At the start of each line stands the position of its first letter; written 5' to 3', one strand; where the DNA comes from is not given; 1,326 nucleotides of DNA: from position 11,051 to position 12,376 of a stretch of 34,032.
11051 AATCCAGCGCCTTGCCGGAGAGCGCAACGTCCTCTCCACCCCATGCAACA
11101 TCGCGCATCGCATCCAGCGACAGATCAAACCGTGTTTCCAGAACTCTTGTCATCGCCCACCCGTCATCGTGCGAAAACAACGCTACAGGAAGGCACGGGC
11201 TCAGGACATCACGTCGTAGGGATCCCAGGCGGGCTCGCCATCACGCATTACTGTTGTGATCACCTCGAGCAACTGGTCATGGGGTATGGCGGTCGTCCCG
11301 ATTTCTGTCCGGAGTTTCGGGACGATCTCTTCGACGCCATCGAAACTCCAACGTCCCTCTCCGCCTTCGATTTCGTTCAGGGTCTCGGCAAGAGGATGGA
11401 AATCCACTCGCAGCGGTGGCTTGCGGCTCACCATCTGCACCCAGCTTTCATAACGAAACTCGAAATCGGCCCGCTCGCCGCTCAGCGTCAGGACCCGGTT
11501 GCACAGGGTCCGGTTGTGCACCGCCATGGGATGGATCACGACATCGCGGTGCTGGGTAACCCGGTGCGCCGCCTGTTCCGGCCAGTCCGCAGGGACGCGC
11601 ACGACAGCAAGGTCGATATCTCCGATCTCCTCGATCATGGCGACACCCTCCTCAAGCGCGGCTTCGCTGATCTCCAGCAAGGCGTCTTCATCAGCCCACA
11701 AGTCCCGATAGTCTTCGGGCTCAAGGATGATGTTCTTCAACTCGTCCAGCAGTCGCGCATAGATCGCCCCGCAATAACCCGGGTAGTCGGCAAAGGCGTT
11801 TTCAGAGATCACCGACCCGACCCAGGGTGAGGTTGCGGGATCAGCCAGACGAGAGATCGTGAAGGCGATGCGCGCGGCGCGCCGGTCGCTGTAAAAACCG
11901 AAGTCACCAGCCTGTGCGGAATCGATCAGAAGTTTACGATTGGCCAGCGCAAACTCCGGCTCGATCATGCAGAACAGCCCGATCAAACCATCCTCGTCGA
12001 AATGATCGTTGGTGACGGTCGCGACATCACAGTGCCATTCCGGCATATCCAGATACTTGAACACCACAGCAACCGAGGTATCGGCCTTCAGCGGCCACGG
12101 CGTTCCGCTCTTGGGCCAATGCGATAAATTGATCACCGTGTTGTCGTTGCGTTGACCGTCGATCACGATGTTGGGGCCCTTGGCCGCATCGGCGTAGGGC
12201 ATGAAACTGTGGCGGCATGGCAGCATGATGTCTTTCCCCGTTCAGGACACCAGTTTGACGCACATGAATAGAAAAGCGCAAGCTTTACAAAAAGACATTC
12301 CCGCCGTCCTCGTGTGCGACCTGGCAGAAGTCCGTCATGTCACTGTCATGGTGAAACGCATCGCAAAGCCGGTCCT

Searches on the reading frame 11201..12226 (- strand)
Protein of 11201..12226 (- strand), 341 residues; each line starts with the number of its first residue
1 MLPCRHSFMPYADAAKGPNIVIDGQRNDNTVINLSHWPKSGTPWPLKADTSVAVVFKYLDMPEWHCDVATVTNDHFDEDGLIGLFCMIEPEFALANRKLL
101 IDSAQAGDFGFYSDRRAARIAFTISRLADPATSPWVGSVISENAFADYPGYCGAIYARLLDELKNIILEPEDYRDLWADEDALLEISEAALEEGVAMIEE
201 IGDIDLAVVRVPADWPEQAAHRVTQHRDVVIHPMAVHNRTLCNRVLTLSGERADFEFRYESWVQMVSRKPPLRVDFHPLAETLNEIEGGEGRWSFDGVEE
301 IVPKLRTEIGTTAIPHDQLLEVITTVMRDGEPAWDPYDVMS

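Call 3: search_protein_families(library=pfam, proteins=[window:11201-12226:-], max_evalue=0.01)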
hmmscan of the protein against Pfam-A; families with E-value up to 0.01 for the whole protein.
window:11201-12226:- (341 aa): 1 family
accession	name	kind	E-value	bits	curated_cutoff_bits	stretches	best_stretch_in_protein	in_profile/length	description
PF20392.3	DUF6687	-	1.9e-73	247.9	27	1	6-337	3-338/339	Family of unknown function (DUF6687)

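Call 4: search_protein_families(library=ncbifam, proteins=[window:11201-12226:-], max_evalue=0.01)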
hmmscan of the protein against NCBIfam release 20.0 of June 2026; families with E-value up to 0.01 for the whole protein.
window:11201-12226:- (341 aa): 0 families

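Call 54: find_homologous_proteins(query=window:11201-12226:-, max_evalue=0.00001)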
Query window:11201-12226:- (341 aa): 958 proteins with E <= 0.00001 among 4127 candidates; the best 120 are listed.
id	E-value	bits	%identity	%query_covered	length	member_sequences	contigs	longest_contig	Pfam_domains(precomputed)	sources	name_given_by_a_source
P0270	5.6e-227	771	100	98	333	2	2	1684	PF20392.4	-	-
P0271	2.2e-145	503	62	99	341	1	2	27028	PF20392.4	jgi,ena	jgi:hypothetical protein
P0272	2.3e-145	503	64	99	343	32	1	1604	PF20392.4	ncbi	-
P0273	2.7e-143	496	62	99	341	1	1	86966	PF20392.4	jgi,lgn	jgi:hypothetical protein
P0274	8.6e-142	491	60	99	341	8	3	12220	PF20392.4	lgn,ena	-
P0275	1.3e-141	490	61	99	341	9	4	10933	PF20392.4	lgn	-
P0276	5.5e-139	482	64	99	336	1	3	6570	PF20392.4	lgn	-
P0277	1.2e-132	461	61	98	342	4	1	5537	PF20392.4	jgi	jgi:hypothetical protein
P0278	4.7e-131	456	61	99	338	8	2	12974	PF20392.4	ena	-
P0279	7.2e-131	455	61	100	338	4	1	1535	PF20392.4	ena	-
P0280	2.5e-130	453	61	99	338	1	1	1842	PF20392.4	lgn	-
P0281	6.8e-130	452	60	100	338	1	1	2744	PF20392.4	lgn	-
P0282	1.2e-129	451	60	99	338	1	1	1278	PF20392.4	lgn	-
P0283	3.0e-129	450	60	99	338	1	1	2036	PF20392.4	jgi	jgi:hypothetical protein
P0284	5.9e-129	449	60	99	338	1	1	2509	PF20392.4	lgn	-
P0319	1.4e-111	391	54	99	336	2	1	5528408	PF20392.4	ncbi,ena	-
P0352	1.9e-100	355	50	97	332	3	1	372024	PF20392.4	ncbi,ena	-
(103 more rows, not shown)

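Call 55: search_solved_structures(query=window:11201-12226:-, max_evalue=10)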
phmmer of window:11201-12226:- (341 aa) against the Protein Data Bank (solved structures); distinct sequences matched with E-value up to 10: 0.

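Call 57: find_encoding_contigs(protein=P0319, flank=6000, max_places=1)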
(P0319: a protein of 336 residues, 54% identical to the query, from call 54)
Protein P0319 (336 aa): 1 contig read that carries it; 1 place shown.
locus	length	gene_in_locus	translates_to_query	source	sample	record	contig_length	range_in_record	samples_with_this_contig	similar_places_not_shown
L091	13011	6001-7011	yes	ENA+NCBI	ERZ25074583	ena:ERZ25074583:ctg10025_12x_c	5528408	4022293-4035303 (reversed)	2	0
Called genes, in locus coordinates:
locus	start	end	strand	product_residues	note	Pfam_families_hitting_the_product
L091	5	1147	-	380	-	-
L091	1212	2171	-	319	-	PF00691:OmpA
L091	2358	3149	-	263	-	PF00459:Inositol_P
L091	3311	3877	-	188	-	PF08207:EFP_N, PF01132:EFP, PF09285:Elong-fact-P_C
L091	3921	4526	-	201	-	PF02581:TMP-TENI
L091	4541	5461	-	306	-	PF01791:DeoC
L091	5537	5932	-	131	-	-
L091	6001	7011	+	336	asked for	PF20392:DUF6687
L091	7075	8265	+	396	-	PF12832:MFS_1_like, PF07690:MFS_1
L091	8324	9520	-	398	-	PF00162:PGK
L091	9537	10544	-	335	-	PF00044:Gp_dh_N, PF02800:Gp_dh_C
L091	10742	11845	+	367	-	PF01297:ZnuA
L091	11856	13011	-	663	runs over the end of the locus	PF00456:Transketolase_N, PF13292:DXP_synthase_N, PF00676:E1_dh (weak), PF02779:Transket_pyr, PF02780:Transketolase_C, PF22613:Transketolase_C_1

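Call 58: find_encoding_contigs(protein=P0352, flank=6000, max_places=1)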
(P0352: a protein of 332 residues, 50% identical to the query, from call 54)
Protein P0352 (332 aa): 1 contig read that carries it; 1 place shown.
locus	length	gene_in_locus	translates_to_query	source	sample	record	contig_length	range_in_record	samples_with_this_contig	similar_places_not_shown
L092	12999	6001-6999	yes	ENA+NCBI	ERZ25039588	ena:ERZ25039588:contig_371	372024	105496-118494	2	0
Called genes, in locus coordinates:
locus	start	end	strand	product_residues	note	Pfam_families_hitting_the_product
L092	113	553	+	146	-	-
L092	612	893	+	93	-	-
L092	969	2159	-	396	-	PF00476:DNA_pol_A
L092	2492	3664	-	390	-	PF02739:5_3_exonuc_N, PF01367:5_3_exonuc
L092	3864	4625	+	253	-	-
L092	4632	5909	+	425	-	PF00180:Iso_dh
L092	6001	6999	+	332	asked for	PF20392:DUF6687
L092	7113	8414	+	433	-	PF07992:Pyr_redox_2 (faint), PF01946:Thi4 (weak), PF01266:DAO, PF01494:FAD_binding_3 (weak), PF12831:FAD_oxidored (weak), PF13450:NAD_binding_8 (weak), PF13738:Pyr_redox_3 (faint)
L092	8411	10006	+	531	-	PF00773:RNB, PF18614:RNase_II_C_S1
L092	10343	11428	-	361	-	-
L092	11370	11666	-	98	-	-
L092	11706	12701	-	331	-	-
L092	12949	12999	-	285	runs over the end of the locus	PF02735:Ku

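Call 85: predict_structure(alignment_id=A2)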
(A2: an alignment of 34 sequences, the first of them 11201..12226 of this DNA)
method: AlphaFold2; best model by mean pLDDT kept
length: 341 residues; sequences in the alignment: 34
mean_pLDDT: 91.5   pTM: 0.90
mean pLDDT of the five models: 91.5, 90.5, 90.4, 83.7, 81.3
residues with pLDDT >= 90: 256; 70-90: 71; 50-70: 11; < 50: 3
segments of 3 or more residues with pLDDT < 50: 223-225
pLDDT, mean of each block of 10 residues (from residue 1): 91 96 95 92 92 97 96 94 98 98 93 96 93 89 83 94 98 96 97 98 95 88 65 94 94 91 73 92 92 91 91 96 94 75 54
secondary structure, 60 per line:
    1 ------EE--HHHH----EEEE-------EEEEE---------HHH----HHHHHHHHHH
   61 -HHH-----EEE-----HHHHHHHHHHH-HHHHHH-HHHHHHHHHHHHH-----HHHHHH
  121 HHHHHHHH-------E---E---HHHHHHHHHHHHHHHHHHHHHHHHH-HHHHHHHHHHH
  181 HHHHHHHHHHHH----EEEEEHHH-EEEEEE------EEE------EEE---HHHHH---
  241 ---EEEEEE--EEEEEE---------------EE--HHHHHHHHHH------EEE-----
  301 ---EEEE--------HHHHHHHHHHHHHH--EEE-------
elements in order: H11-14 E19-22 E30-34 H51-60 E70-72 H78-88 H90-95 H97-109 H115-128 H144-168 H170-192 E197-201 E206-211 E218-220 E227-229 H233-237 E244-249 E252-257 H277-286 E293-295 E304-307 H316-329 E332-334

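Call 88: fold_search(model_id=the predicted structure, library=pdb)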
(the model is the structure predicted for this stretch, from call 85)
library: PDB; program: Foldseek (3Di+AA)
matches with E <= 10: 312; with E <= 0.001: 0
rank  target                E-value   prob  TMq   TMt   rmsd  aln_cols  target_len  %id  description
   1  9lq9                  5.8e-03  0.97  0.25  0.33   8.6       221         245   10  Crysral structure of NrN (released 2025-11-26)
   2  2qb7_B                2.9e-02  0.20  0.20  0.18  17.8       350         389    9  Saccharomyces cerevisiae cytosolic exopolyphosphatase, phosphate complex (released 2007-12-11)
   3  2qb6_B                3.1e-02  0.20  0.20  0.18  18.0       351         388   10  Saccharomyces cerevisiae cytosolic exopolyphosphatase, sulfate complex (released 2007-12-11)
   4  9lqb                  3.5e-02  0.51  0.20  0.25  11.0       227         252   10  Crystal structure of NrN E21A in complex with SAH-AMP (released 2025-11-26)
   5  9lqa                  5.4e-02  0.47  0.21  0.26  10.9       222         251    9  Crystal structure of NrN E21A in complex with SAM-AMP (released 2025-11-26)
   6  2qb6_A                6.9e-02  0.15  0.21  0.19  18.0       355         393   11  Saccharomyces cerevisiae cytosolic exopolyphosphatase, sulfate complex (released 2007-12-11)
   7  6lyp_A                6.9e-02  0.07  0.12  0.13  24.2       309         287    8  Cryo-EM structure of AtMSL1 wild type (released 2020-04-15)
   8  6vxn_A                1.7e-01  0.04  0.11  0.12  25.7       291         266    9  Cryo-EM structure of Arabidopsis thaliana MSL1 A320V (released 2020-08-05)
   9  6vxm_A                2.0e-01  0.04  0.11  0.13  26.0       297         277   10  Cryo-EM structure of Arabidopsis thaliana MSL1 (released 2020-08-05)
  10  2oau_A                3.3e-01  0.05  0.14  0.17  23.4       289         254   11  Mechanosensitive Channel of Small Conductance (MscS) (released 2007-01-09)
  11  7u7h_E                3.5e-01  0.08  0.13  0.11  13.4       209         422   11  Cysteate acyl-ACP transferase from Alistipes finegoldii (released 2023-01-18)
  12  6ll7_A                4.2e-01  0.06  0.12  0.13  15.4       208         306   12  Type II inorganic pyrophosphatase (PPase) from the psychrophilic bacterium Shewanella sp. AS-11, Mn-activated form (released 2020-03-25)
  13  3ehj_B                4.5e-01  0.06  0.14  0.20  18.7       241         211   12  Crystal structure of DesKC-H188V in complex with AMP-PCP (released 2009-09-15)
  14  6hko_K                4.7e-01  0.23  0.14  0.37   4.5        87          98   16  Yeast RNA polymerase I elongation complex bound to nucleotide analog GMPCPP (released 2019-04-03)
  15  4c2m_K                5.0e-01  0.18  0.13  0.33   5.4        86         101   20  Structure of RNA polymerase I at 2.8 A resolution (released 2013-10-23)
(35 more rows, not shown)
